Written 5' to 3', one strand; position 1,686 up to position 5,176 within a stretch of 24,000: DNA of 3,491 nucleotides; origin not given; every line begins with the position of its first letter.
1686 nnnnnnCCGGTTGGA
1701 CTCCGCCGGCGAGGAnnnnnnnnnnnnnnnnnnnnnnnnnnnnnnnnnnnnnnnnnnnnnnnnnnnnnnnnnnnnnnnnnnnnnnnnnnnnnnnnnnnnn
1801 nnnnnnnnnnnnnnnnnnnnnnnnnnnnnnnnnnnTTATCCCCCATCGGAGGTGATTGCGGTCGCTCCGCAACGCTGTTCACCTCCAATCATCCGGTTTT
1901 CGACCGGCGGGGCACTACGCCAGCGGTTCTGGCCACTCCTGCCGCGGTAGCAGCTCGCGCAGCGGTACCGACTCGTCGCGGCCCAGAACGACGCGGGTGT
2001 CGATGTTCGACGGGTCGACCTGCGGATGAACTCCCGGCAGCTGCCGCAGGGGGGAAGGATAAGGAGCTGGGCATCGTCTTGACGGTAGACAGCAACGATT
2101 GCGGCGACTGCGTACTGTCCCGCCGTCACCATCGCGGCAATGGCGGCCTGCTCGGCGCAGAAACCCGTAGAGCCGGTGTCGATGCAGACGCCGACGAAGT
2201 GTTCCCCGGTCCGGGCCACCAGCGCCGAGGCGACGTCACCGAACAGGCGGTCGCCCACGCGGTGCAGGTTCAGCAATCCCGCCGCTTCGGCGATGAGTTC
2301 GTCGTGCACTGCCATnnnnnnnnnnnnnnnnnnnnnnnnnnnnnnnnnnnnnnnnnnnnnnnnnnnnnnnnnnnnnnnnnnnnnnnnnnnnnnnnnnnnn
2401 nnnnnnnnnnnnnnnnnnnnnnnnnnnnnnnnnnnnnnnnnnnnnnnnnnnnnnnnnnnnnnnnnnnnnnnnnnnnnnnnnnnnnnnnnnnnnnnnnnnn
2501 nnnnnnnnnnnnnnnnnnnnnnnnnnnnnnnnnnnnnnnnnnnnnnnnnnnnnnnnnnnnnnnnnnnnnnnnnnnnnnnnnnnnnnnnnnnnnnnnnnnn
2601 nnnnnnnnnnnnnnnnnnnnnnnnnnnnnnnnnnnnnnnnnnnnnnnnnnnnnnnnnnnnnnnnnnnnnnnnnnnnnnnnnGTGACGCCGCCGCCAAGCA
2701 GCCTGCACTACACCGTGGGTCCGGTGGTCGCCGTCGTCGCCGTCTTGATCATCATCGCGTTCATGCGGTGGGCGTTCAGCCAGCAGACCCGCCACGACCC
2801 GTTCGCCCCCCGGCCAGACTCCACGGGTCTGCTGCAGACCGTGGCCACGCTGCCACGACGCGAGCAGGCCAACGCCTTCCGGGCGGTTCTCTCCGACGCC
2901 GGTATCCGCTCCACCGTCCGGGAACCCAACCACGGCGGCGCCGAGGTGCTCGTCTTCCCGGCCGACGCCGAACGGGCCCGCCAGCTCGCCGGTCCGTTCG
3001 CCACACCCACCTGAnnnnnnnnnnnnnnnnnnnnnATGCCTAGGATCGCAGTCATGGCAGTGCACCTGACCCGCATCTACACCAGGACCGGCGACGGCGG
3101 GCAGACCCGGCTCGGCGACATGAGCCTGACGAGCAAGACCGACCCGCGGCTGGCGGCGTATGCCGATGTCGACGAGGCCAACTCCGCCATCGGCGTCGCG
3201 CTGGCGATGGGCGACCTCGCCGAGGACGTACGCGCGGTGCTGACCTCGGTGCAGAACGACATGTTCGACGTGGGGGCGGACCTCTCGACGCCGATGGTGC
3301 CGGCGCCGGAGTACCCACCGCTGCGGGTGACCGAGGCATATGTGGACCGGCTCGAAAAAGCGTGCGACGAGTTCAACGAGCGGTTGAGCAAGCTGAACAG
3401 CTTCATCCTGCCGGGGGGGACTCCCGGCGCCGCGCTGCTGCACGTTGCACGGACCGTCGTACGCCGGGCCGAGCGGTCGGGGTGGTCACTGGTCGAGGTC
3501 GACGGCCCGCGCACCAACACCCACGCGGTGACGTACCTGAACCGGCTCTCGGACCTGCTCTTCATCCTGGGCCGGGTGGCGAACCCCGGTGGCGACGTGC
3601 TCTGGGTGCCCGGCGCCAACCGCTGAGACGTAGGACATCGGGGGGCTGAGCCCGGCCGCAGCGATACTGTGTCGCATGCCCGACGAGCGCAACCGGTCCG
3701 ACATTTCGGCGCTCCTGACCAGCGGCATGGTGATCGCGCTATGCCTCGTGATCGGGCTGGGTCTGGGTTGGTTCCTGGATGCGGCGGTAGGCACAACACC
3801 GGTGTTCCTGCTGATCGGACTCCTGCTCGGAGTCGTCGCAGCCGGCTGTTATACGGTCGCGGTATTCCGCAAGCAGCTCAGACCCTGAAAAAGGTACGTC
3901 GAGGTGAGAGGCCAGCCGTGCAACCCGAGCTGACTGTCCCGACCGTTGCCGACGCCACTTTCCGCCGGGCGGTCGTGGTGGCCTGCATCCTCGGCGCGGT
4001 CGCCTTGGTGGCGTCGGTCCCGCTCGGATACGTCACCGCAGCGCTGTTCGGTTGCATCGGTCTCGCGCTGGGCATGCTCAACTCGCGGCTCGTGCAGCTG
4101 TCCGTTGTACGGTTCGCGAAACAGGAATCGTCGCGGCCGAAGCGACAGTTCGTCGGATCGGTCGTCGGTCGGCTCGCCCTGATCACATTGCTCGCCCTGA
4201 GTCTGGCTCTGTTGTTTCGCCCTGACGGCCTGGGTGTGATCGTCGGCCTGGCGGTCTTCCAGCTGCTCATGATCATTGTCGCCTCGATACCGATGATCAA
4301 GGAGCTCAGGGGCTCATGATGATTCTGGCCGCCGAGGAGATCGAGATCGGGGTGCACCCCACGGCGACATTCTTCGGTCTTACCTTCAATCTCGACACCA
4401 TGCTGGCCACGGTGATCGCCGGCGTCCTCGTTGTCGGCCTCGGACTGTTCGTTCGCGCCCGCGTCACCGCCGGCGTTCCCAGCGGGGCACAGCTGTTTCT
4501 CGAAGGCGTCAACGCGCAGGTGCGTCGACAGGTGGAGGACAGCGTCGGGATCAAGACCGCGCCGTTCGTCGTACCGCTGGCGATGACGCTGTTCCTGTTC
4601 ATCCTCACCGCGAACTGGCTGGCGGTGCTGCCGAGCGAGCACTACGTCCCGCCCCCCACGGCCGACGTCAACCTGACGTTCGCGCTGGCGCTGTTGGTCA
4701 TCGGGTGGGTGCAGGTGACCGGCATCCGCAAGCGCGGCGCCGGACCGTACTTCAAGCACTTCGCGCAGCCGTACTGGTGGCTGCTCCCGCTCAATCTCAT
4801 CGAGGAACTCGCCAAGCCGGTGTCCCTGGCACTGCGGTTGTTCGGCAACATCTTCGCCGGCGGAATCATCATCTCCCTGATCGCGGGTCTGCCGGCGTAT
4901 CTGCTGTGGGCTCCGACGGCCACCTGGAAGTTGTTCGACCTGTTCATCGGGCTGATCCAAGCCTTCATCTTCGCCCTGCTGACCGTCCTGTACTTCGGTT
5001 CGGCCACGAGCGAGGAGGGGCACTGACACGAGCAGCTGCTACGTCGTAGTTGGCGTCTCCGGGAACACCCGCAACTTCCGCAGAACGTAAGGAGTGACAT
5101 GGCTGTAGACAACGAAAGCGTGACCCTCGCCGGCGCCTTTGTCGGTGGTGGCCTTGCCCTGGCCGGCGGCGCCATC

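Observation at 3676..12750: F1Fo ATP synthase genes split into two convergent blocks; the canonical atpIBEFHAGDC order is broken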

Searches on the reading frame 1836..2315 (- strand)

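Call 45: search_protein_families(library=pfam, proteins=[window:1836-2315:-], max_evalue=0.01)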
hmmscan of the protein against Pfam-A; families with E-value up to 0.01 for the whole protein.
window:1836-2315:- (159 aa): 1 family
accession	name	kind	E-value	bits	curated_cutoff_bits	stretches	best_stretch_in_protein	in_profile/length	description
PF00383.29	dCMP_cyt_deam_1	-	3e-05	24.3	25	1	27-101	25-94/102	Cytidine and deoxycytidylate deaminase zinc-binding region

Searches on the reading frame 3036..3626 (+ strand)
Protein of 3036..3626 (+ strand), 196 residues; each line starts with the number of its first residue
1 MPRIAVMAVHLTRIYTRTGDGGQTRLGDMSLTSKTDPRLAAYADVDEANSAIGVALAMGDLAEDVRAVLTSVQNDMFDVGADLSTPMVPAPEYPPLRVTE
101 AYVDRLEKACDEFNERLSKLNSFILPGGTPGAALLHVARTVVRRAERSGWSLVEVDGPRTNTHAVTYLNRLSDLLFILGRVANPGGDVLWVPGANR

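Call 4: search_protein_families(library=pfam, proteins=[window:3036-3626:+], max_evalue=0.01)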
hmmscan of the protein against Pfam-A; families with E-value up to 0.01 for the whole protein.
window:3036-3626:+ (196 aa): 1 family
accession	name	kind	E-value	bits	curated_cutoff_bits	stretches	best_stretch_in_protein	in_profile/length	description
PF01923.23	Cob_adeno_trans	-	8.1e-60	202.2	24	1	14-182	1-171/171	Cobalamin adenosyltransferase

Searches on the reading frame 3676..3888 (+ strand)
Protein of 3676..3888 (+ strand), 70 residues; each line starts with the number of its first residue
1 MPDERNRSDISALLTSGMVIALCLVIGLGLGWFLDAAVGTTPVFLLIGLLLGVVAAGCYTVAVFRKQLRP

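Call 3: search_protein_families(library=pfam, proteins=[window:3676-3888:+], max_evalue=0.01)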
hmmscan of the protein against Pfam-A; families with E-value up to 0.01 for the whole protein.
window:3676-3888:+ (70 aa): 1 family
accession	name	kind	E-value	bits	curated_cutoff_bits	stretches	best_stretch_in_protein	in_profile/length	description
PF09527.15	ATPase_gene1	-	1e-09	38.8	26.6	1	13-60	4-50/54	Putative F0F1-ATPase subunit Ca2+/Mg2+ transporter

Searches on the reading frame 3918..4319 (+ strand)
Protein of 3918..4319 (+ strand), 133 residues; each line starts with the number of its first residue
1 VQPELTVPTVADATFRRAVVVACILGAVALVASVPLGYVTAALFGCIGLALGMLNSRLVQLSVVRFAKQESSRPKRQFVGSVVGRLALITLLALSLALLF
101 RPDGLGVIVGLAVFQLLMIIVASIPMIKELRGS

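Call 45: search_protein_families(library=pfam, proteins=[window:3918-4319:+], max_evalue=0.01)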
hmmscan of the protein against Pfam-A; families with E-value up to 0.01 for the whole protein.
window:3918-4319:+ (133 aa): 1 family
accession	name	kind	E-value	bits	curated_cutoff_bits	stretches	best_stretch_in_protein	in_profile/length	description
PF03899.21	ATP-synt_I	-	5.3e-07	30.4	25.1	1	17-111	1-98/99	ATP synthase I chain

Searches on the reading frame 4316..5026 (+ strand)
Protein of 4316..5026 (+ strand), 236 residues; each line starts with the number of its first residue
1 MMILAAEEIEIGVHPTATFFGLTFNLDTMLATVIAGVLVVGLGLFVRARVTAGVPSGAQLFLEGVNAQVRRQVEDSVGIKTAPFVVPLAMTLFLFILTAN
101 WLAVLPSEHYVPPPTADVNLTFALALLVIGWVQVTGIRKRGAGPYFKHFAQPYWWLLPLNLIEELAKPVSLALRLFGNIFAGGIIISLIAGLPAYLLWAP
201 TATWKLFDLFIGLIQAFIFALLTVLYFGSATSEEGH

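Call 3: search_protein_families(library=pfam, proteins=[window:4316-5026:+], max_evalue=0.01)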
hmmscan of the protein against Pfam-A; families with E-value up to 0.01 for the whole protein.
window:4316-5026:+ (236 aa): 1 family
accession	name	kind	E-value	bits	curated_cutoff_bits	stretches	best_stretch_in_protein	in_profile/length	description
PF00119.25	ATP-synt_A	-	1.7e-50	172.3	33.9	1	29-227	1-216/217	ATP synthase A chain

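Call 22: find_homologous_proteins(query=window:4316-5026:+, max_evalue=1e-10)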
Query window:4316-5026:+ (236 aa): 6213 proteins with E <= 1e-10 among 8000 candidates; the best 120 are listed.
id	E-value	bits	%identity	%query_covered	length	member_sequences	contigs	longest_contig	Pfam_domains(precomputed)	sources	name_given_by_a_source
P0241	3.7e-147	506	100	100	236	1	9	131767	PF00119.26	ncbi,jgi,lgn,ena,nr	ncbi:MAG: F0F1 ATP synthase subunit A [Geodermatophilaceae bacterium]|jgi:F-type H+-transporting ATP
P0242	1.2e-146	505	100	100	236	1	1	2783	PF00119.26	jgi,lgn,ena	jgi:F-type H+-transporting ATPase subunit a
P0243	1.8e-146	504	100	100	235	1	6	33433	PF00119.26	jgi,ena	-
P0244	5.5e-146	502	100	100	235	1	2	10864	PF00119.26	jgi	-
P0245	1.8e-136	471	93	100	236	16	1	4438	PF00119.26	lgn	-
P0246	6.6e-133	460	91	100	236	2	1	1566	PF00119.26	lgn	-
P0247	4.0e-131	454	89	100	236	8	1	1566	PF00119.26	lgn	-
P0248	3.3e-130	451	88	100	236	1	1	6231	PF00119.26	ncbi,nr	ncbi:MAG: F0F1 ATP synthase subunit A [Geodermatophilaceae bacterium]|nr:F0F1 ATP synthase subunit A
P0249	8.7e-130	449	88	100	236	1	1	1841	PF00119.26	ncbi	-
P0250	9.5e-130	449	89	100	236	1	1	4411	PF00119.26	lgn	-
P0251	1.8e-125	435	86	100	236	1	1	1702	PF00119.26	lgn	-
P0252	5.6e-123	427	84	100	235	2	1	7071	PF00119.26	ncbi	ncbi:MAG: F0F1 ATP synthase subunit A [Geodermatophilaceae bacterium]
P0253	2.6e-104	366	72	99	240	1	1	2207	PF00119.26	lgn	-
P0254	2.6e-100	353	68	98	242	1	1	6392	PF00119.26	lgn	-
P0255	1.0e-98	348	66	99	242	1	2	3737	PF00119.26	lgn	-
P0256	2.2e-98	347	65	99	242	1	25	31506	PF00119.26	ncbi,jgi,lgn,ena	ncbi:MAG TPA: F0F1 ATP synthase subunit A [Mycobacteriales bacterium]|jgi:F0F1-type ATP synthase, su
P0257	2.6e-98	346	68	98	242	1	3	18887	PF00119.26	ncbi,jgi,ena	ncbi:MAG TPA: F0F1 ATP synthase subunit A [Mycobacteriales bacterium]|jgi:F0F1-type ATP synthase, su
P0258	3.7e-95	336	66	99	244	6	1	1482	PF00119.26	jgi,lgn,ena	-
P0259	4.3e-95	336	67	99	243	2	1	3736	PF00119.26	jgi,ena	-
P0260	1.2e-94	334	67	98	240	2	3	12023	PF00119.26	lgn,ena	-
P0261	5.3e-94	332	67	98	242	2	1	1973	PF00119.26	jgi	jgi:F-type H+-transporting ATPase subunit a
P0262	6.1e-94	332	66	98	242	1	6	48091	PF00119.26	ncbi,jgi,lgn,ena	-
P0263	1.3e-93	331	66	99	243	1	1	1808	PF00119.26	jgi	-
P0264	1.3e-93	331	66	99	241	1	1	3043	PF00119.26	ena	-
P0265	4.7e-93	329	65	99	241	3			PF00119.26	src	-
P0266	4.9e-93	329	67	99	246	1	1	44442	PF00119.26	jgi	jgi:F-type H+-transporting ATPase subunit a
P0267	5.8e-93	329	65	99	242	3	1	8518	PF00119.26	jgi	jgi:F-type H+-transporting ATPase subunit a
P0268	6.7e-93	329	65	98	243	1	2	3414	PF00119.26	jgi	-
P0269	7.7e-93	328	66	98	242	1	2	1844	PF00119.26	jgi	jgi:F-type H+-transporting ATPase subunit a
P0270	1.3e-92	328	66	98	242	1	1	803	PF00119.26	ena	-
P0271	1.7e-92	327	65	98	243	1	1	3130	PF00119.26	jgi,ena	-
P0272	2.1e-92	327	65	98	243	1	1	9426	PF00119.26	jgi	jgi:F-type H+-transporting ATPase subunit a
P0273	2.2e-92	327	64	99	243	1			PF00119.26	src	-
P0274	2.4e-92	327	66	98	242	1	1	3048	PF00119.26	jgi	-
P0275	2.6e-92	327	65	98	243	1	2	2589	PF00119.26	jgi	jgi:F-type H+-transporting ATPase subunit a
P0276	3.4e-92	326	66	98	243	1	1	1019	PF00119.26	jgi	jgi:F-type H+-transporting ATPase subunit a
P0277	3.7e-92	326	65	98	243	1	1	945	PF00119.26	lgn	-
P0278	9.6e-92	325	65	98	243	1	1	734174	PF00119.26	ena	-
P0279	1.0e-91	325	65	98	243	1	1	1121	PF00119.26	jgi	jgi:F-type H+-transporting ATPase subunit a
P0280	1.0e-91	325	65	98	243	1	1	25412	PF00119.26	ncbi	-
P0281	1.1e-91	325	63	99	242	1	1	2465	PF00119.26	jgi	jgi:F-type H+-transporting ATPase subunit a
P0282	1.3e-91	324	65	98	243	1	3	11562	PF00119.26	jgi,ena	jgi:F-type H+-transporting ATPase subunit a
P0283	1.4e-91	324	66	98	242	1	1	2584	PF00119.26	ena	-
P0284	1.8e-91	324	66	99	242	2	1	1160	PF00119.26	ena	-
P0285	1.8e-91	324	65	99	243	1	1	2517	PF00119.26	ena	-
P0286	1.9e-91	324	63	99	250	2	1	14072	PF00119.26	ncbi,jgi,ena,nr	ncbi:MAG TPA: F0F1 ATP synthase subunit A [Micromonosporaceae bacterium]|nr:F0F1 ATP synthase subuni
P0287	2.1e-91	324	65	98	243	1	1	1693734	PF00119.26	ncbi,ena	-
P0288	2.3e-91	324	65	98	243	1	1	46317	PF00119.26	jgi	jgi:F-type H+-transporting ATPase subunit a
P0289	2.6e-91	323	65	99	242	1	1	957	PF00119.26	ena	-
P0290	2.6e-91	323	65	98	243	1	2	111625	PF00119.26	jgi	jgi:F-type H+-transporting ATPase subunit a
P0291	3.0e-91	323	63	100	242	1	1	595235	PF00119.26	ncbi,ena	-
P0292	3.7e-91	323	63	100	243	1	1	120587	PF00119.26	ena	-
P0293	4.3e-91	323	64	99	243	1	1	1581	PF00119.26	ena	-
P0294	5.8e-91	322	64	98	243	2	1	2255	PF00119.26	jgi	jgi:F-type H+-transporting ATPase subunit a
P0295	6.6e-91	322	65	99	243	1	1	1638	PF00119.26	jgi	jgi:F-type H+-transporting ATPase subunit a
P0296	7.1e-91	322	64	98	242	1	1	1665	PF00119.26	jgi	jgi:F-type H+-transporting ATPase subunit a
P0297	8.5e-91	322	66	100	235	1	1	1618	PF00119.26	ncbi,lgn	-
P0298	9.6e-91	322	65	99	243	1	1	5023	PF00119.26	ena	-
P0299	1.0e-90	321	63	99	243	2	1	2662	PF00119.26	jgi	jgi:F-type H+-transporting ATPase subunit a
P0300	1.1e-90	321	63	99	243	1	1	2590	PF00119.26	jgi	jgi:F-type H+-transporting ATPase subunit a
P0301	1.1e-90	321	66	100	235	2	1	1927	PF00119.26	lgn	-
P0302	1.4e-90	321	64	98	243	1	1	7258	PF00119.26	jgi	jgi:F-type H+-transporting ATPase subunit a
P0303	1.4e-90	321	65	98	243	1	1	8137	PF00119.26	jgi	jgi:F-type H+-transporting ATPase subunit a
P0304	1.5e-90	321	65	98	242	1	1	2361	PF00119.26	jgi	jgi:F-type H+-transporting ATPase subunit a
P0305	1.6e-90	321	63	100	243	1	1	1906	PF00119.26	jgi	jgi:F-type H+-transporting ATPase subunit a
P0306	1.8e-90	321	65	99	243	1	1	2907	PF00119.26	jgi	jgi:F-type H+-transporting ATPase subunit a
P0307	2.1e-90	320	64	99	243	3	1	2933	PF00119.26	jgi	jgi:F-type H+-transporting ATPase subunit a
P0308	2.3e-90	320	65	98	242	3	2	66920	PF00119.26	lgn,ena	-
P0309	2.4e-90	320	62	99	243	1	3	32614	PF00119.26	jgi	jgi:F-type H+-transporting ATPase subunit a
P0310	2.5e-90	320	64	99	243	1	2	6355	PF00119.26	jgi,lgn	jgi:F-type H+-transporting ATPase subunit a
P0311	3.0e-90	320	64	99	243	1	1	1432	PF00119.26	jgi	jgi:F-type H+-transporting ATPase subunit a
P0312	3.1e-90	320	64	97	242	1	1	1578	PF00119.26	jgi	jgi:F-type H+-transporting ATPase subunit a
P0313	3.3e-90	320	65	98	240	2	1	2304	PF00119.26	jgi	jgi:F-type H+-transporting ATPase subunit a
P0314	4.5e-90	319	66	100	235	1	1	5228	PF00119.26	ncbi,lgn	-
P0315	4.9e-90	319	62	99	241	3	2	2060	PF00119.26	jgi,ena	-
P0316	4.9e-90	319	64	98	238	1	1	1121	PF00119.26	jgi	jgi:F-type H+-transporting ATPase subunit a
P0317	5.9e-90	319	62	99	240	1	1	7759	PF00119.26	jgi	jgi:F-type H+-transporting ATPase subunit a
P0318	6.8e-90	319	63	100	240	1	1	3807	PF00119.26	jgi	jgi:F-type H+-transporting ATPase subunit a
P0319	1.1e-89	318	63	99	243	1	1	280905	PF00119.26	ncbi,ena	-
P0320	1.1e-89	318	63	99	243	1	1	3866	PF00119.26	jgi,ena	-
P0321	1.2e-89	318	64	99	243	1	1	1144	PF00119.26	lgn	-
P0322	1.2e-89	318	62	99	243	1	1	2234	PF00119.26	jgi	jgi:F-type H+-transporting ATPase subunit a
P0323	1.2e-89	318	63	98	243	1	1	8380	PF00119.26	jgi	jgi:F-type H+-transporting ATPase subunit a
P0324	1.6e-89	318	64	97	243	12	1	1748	PF00119.26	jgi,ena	jgi:F-type H+-transporting ATPase subunit a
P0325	1.7e-89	317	63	99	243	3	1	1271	PF00119.26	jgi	jgi:F-type H+-transporting ATPase subunit a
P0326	2.1e-89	317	63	99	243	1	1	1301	PF00119.26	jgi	jgi:F-type H+-transporting ATPase subunit a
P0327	2.4e-89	317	63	99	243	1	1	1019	PF00119.26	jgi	jgi:F-type H+-transporting ATPase subunit a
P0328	2.5e-89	317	65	99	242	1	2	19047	PF00119.26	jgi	jgi:F-type H+-transporting ATPase subunit a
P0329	2.8e-89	317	61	100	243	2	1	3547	PF00119.26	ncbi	-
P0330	4.7e-89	316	62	99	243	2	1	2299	PF00119.26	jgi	jgi:F-type H+-transporting ATPase subunit a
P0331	5.3e-89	316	64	99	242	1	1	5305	PF00119.26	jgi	-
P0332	5.6e-89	316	64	100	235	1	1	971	PF00119.26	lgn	-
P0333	6.9e-89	315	66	98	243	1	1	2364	PF00119.26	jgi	jgi:F-type H+-transporting ATPase subunit a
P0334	7.2e-89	315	62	97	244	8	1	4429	PF00119.26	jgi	jgi:F-type H+-transporting ATPase subunit a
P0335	7.2e-89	315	62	100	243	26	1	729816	PF00119.26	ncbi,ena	-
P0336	1.1e-88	315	63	97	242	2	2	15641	PF00119.26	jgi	jgi:F-type H+-transporting ATPase subunit a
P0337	1.2e-88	315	65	100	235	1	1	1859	PF00119.26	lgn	-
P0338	1.2e-88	315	64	98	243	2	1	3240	PF00119.26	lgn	-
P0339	1.6e-88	314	62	99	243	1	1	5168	PF00119.26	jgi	jgi:F-type H+-transporting ATPase subunit a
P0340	1.7e-88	314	61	100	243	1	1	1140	PF00119.26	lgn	-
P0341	2.3e-88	314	63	100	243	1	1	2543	PF00119.26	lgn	-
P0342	2.6e-88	314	61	99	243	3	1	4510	PF00119.26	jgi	jgi:F-type H+-transporting ATPase subunit a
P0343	2.9e-88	313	62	97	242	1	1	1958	PF00119.26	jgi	jgi:F-type H+-transporting ATPase subunit a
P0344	3.1e-88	313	61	99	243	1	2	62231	PF00119.26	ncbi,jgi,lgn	ncbi:MAG TPA: F0F1 ATP synthase subunit A [Micromonosporaceae bacterium]|jgi:F-type H+-transporting 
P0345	3.6e-88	313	61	99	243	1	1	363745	PF00119.26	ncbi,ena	-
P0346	5.0e-88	313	62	99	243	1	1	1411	PF00119.26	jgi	jgi:F-type H+-transporting ATPase subunit a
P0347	5.8e-88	312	62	99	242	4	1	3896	PF00119.26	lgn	-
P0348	5.8e-88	312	63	98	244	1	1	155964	PF00119.26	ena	-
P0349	6.2e-88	312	60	98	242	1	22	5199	PF00119.26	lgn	-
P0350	7.6e-88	312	62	99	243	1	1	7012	PF00119.26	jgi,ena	jgi:F-type H+-transporting ATPase subunit a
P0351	7.8e-88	312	62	99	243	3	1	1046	PF00119.26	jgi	-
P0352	8.2e-88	312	61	100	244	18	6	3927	PF00119.26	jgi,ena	jgi:F-type H+-transporting ATPase subunit a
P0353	8.6e-88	312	65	98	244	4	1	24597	PF00119.26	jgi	jgi:F-type H+-transporting ATPase subunit a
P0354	9.1e-88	312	64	99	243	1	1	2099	PF00119.26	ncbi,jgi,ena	-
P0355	1.4e-87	311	62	98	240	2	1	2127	PF00119.26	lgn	-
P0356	1.4e-87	311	62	99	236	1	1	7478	PF00119.26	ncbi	ncbi:MAG: F0F1 ATP synthase subunit A [Streptomycetales bacterium]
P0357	1.6e-87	311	61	99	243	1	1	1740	PF00119.26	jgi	jgi:F-type H+-transporting ATPase subunit a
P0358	1.6e-87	311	63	98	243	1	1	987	PF00119.26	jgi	-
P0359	1.8e-87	311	62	97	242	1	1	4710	PF00119.26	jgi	jgi:F-type H+-transporting ATPase subunit a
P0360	2.8e-87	310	62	99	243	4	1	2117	PF00119.26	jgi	jgi:F-type H+-transporting ATPase subunit a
